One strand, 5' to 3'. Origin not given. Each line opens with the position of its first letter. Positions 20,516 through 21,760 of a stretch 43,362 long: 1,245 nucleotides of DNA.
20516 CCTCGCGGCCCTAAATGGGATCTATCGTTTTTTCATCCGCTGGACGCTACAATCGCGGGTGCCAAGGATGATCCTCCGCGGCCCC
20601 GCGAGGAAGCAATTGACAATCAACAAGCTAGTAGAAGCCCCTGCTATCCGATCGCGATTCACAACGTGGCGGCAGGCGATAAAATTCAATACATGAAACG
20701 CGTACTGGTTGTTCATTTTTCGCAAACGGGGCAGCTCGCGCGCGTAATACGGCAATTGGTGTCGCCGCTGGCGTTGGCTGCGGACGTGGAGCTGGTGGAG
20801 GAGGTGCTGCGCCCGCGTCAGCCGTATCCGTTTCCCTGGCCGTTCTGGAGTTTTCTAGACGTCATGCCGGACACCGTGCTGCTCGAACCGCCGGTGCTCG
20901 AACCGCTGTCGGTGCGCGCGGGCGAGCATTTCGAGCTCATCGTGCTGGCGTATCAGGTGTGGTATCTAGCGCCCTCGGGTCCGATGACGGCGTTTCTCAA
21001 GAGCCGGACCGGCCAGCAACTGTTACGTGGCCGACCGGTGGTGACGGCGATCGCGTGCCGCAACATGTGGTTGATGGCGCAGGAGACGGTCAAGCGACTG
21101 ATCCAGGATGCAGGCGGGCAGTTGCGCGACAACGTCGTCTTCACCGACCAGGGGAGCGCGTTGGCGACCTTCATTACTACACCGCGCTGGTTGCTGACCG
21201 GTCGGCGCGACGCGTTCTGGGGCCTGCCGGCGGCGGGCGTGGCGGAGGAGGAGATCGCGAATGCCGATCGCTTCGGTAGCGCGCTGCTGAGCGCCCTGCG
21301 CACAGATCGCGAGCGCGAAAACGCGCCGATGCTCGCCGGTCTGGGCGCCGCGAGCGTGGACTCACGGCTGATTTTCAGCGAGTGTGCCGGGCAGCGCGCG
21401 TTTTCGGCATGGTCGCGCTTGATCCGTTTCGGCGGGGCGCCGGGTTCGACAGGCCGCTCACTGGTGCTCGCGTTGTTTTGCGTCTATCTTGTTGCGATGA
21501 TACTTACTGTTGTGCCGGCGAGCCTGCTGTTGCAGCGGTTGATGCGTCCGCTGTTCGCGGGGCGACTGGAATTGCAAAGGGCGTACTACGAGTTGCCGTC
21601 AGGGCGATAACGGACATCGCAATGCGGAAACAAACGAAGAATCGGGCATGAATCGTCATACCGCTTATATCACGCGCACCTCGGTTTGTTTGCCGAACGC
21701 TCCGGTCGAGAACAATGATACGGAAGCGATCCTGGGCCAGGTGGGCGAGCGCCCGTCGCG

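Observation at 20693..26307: DarA/DarB-like (dialkylresorcinol-type) cassette with unusual partners and no ACP gene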

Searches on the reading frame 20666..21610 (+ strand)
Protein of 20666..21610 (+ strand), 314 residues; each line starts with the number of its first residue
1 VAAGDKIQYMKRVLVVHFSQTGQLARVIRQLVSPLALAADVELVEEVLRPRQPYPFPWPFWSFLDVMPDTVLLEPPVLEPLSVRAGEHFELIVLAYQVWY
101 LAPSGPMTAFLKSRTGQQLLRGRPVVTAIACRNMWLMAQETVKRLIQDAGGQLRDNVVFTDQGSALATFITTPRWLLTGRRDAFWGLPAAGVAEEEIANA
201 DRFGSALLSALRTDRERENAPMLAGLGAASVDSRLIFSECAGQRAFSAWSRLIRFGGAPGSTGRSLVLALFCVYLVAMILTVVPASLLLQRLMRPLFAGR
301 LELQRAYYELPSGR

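Call 3: search_protein_families(library=pfam, proteins=[window:20693-21610:+], max_evalue=0.01)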
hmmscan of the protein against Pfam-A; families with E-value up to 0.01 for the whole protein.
window:20693-21610:+ (305 aa): 0 families

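Call 4: search_protein_families(library=ncbifam, proteins=[window:20693-21610:+], max_evalue=0.01)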
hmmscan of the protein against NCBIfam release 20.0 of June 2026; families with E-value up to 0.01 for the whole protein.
window:20693-21610:+ (305 aa): 0 families

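Call 6: search_protein_families(library=ncbifam, proteins=[window:20666-21610:+], max_evalue=10)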
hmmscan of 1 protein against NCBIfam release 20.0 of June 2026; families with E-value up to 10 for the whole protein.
window:20666-21610:+ (314 aa): 0 families
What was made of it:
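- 20693..21610 (+): darA-like gene, 305 aa: flavodoxin-fold N-terminal domain plus C-terminal membrane helices. Presumed CHD-to-DAR aromatase. No curated model hit (calls 3, 4, 6).
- DarA matches no curated model (calls 3, 4, 6).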

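Call 11: find_homologous_proteins(query=window:20693-21610:+, max_evalue=0.00001)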
Query window:20693-21610:+ (305 aa): 3623 proteins with E <= 0.00001 among 8000 candidates; the best 120 are listed.
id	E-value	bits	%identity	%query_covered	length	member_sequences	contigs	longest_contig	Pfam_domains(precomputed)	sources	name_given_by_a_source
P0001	1.3e-196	670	100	100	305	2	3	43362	-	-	-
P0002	9.8e-180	614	91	100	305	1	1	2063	-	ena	-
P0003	1.1e-175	601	90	100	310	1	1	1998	-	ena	-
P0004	9.0e-174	595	89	100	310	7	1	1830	-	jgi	jgi:hypothetical protein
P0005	1.7e-173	594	89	100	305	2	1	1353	-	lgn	-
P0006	5.8e-173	592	89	100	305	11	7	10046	-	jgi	jgi:hypothetical protein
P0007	2.1e-172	590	88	100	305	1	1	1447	-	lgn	-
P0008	3.5e-172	590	88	100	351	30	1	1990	-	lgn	-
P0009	6.5e-172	589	88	100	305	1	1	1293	-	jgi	jgi:hypothetical protein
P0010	3.5e-171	586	87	100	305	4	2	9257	-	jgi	jgi:hypothetical protein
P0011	2.1e-169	580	87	100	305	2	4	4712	-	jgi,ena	jgi:hypothetical protein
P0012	6.0e-169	579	87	100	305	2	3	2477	-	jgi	-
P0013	8.1e-168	575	86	100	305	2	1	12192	-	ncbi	-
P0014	2.3e-167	574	86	100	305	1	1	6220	-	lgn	-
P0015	6.3e-166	569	85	100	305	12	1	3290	-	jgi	jgi:hypothetical protein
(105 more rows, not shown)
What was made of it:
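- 20693..21610 (+): Relatives named 'dialkylresorcinol condensing enzyme' (call 11).
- On DarA (DAR aromatase): Relatives at 78% identity are named 'dialkylresorcinol condensing enzyme' (call 11).
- Checked: Relatives at 78% identity are named 'dialkylresorcinol condensing enzyme' by NCBI (call 11).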

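Call 65: search_solved_structures(query=A9, max_evalue=10, show_alignments=2)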
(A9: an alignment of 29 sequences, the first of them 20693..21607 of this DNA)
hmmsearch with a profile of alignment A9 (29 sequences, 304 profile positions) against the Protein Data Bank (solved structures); distinct sequences matched with E-value up to 10: 6.
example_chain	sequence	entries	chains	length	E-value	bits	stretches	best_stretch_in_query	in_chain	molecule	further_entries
2mwm_A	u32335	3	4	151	0.0027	20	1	2-106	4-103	Putative trp repressor binding protein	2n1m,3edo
1z06_A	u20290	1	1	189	0.32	13.2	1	125-201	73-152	Ras-related protein Rab-33B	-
6zay_A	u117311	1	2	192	0.35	13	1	125-201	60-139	Ras-related protein Rab-33B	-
2g77_B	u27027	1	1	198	0.35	13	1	125-201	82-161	Ras-related protein Rab-33B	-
3dzb_A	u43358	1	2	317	0.44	12.7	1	140-186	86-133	Prephenate dehydrogenase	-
3klb_A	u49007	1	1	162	1.6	10.9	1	2-105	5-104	Putative Flavoprotein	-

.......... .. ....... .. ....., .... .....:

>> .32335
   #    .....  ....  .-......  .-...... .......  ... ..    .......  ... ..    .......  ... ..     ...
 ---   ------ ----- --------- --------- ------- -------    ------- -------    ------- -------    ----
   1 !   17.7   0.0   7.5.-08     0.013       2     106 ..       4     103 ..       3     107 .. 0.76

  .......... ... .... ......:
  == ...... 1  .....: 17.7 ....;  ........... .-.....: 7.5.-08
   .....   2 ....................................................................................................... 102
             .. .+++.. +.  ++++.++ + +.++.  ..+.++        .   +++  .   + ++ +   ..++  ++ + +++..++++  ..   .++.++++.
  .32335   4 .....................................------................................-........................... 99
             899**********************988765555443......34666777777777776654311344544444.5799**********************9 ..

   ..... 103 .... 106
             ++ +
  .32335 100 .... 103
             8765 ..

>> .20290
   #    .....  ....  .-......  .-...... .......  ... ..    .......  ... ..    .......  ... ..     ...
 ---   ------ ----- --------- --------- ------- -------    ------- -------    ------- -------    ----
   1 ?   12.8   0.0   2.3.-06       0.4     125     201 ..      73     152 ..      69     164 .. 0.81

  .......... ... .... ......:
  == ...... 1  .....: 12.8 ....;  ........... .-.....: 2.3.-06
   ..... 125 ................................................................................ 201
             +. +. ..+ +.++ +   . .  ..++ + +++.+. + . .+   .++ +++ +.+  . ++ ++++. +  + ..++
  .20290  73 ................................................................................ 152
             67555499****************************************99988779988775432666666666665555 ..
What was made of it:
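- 20693..21610 (+): Flavoprotein hit by profile (call 65).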

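Call 66: search_protein_families(library=pfam, alignment_id=A9, max_evalue=1)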
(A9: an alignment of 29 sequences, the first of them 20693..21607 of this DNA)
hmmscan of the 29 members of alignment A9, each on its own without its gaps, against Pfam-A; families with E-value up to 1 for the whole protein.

A. member 1, window:20693-21607:+ (305 aa): 0 families

B. families by the number of members that match (of 29 scanned): 11 families
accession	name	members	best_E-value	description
PF03358.20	FMN_red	7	2e-05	NADPH-dependent FMN reductase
PF12682.12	Flavodoxin_4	6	0.00012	Flavodoxin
PF18920.5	DUF5671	4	0.0069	Domain of unknown function (DUF5671)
PF00258.30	Flavodoxin_1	1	0.0086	Flavodoxin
PF01292.26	Ni_hydr_CYTB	1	0.022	Prokaryotic cytochrome b561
PF12641.12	Flavodoxin_3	1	0.057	Flavodoxin domain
PF12133.13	bCoV_NS6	1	0.12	Betacoronavirus NS6 protein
PF15145.11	DUF4577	1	0.13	Domain of unknown function (DUF4577)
PF02525.22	Flavodoxin_2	1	0.18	Flavodoxin-like fold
PF13437.12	HlyD_3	1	0.22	HlyD family secretion protein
PF03962.21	Mnd1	1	0.26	Mnd1 HTH domain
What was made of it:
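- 20693..21610 (+): FMN_red/Flavodoxin_4 hits in family members (call 66).
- Checked: DarA-like fold: family members hit FMN_red and Flavodoxin_4 (call 66).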

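Call 70: predict_structure(alignment_id=A8)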
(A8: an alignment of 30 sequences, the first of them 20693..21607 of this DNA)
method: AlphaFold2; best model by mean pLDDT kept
length: 305 residues; sequences in the alignment: 30
mean_pLDDT: 72.3   pTM: 0.76
mean pLDDT of the five models: 72.3, 62.2, 62.0, 60.3, 58.1
residues with pLDDT >= 90: 71; 70-90: 127; 50-70: 54; < 50: 53
segments of 3 or more residues with pLDDT < 50: 47-53, 55-64, 153-185, 303-305
pLDDT, mean of each block of 10 residues (from residue 1): 91 74 92 94 57 44 64 92 85 72 93 90 70 87 83 40 36 33 49 84 88 69 70 74 74 77 76 69 76 78 46
secondary structure, 60 per line:
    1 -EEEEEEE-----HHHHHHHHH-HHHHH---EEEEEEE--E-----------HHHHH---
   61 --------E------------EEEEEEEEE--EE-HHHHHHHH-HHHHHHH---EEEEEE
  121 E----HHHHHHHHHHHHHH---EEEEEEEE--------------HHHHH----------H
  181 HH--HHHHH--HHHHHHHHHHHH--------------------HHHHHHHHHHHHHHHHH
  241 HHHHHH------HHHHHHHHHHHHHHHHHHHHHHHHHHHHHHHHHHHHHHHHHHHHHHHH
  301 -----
elements in order: E2-8 H14-22 H24-28 E32-38 H53-57 E82-90 H96-103 H105-111 E115-121 H126-139 E143-150 H165-169 H185-189 H192-203 H224-246 H253-300

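Call 72: fold_search(model_id=the predicted structure, library=pdb)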
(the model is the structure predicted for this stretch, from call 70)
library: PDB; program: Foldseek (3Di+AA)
matches with E <= 10: 1092; with E <= 0.001: 92
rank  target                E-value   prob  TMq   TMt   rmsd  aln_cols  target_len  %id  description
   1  7epf                  3.1e-06  1.00  0.31  0.25  27.5       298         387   12  Crystal structure of mGlu2 bound to NAM597 (released 2021-06-23)
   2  7epe                  4.9e-06  1.00  0.31  0.25  27.4       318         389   13  Crystal structure of mGlu2 bound to NAM563 (released 2021-06-23)
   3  7ddz                  5.2e-06  1.00  0.32  0.23  24.2       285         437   15  The Crystal Structure of Human Neuropeptide Y Y2 Receptor with JNJ-31020028 (released 2021-01-27)
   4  7k15                  6.6e-06  1.00  0.31  0.22  27.8       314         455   14  Crystal structure of the Human Leukotriene B4 Receptor 1 in Complex with Selective Antagonist MK-D-046 (released 2021-02-17)
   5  3klb                  7.9e-06  1.00  0.37  0.65   8.3       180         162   19  Crystal structure of Putative Flavoprotein in Complex with FMN (YP_213683.1) from Bacteroides fragilis NCTC 9343 at 1.75 (released 2010-01-26)
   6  5xra                  8.9e-06  1.00  0.32  0.23  27.1       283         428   13  Crystal structure of the human CB1 in complex with agonist AM11542 (released 2017-07-12)
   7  4ici                  1.0e-05  1.00  0.34  0.62   8.7       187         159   15  Crystal structure of a putative flavoprotein (BACEGG_01620) from Bacteroides eggerthii DSM 20697 at 1.40 A resolution (released 2013-01-02)
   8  7q6m_B                1.1e-05  1.00  0.38  0.53   9.1       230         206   15  Structure of WrbA from Yersinia pseudotuberculosis in P1 (released 2022-08-03)
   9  5tgz                  1.1e-05  1.00  0.31  0.22  23.4       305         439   15  Crystal Structure of the Human Cannabinoid Receptor CB1 (released 2016-11-02)
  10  3edo_B                1.4e-05  1.00  0.38  0.73   3.3       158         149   15  Crystal structure of Flavoprotein in Complex with FMN (YP_193882.1) from Lactobacillus acidophilus NCFM at 1.20 A reso (released 2008-09-30)
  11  1bu5_A                1.4e-05  1.00  0.30  0.58   4.4       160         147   15  X-RAY CRYSTAL STRUCTURE OF THE DESULFOVIBRIO VULGARIS (HILDENBOROUGH) APOFLAVODOXIN-RIBOFLAVIN COMPLEX (released 1999-02-09)
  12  1akr                  1.6e-05  1.00  0.32  0.61   7.4       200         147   16  G61A OXIDIZED FLAVODOXIN MUTANT (released 1998-05-27)
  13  1f4p                  1.6e-05  1.00  0.32  0.60   7.7       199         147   15  Y98W FLAVODOXIN MUTANT 1.5A (D. VULGARIS) (released 2001-04-04)
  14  1j9e                  1.6e-05  1.00  0.32  0.60   7.6       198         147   15  Low Temperature (100K) Crystal Structure of Flavodoxin D. vulgaris S35C Mutant at 1.44 Angstrom Resolution (released 2001-09-05)
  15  6li0                  1.6e-05  1.00  0.33  0.23  19.1       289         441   15  Crystal structure of GPR52 in complex with agonist c17 (released 2020-02-26)
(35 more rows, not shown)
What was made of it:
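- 20693..21610 (+): AF2 plus Foldseek give flavodoxin/WrbA at E~1e-5 (calls 70, 72).
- On DarA (DAR aromatase): Flavodoxin/WrbA fold (calls 65, 66, 70, 72).
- Checked: The AF2 model has a flavodoxin/WrbA-like N-terminal domain and long C-terminal helices (calls 70, 72).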
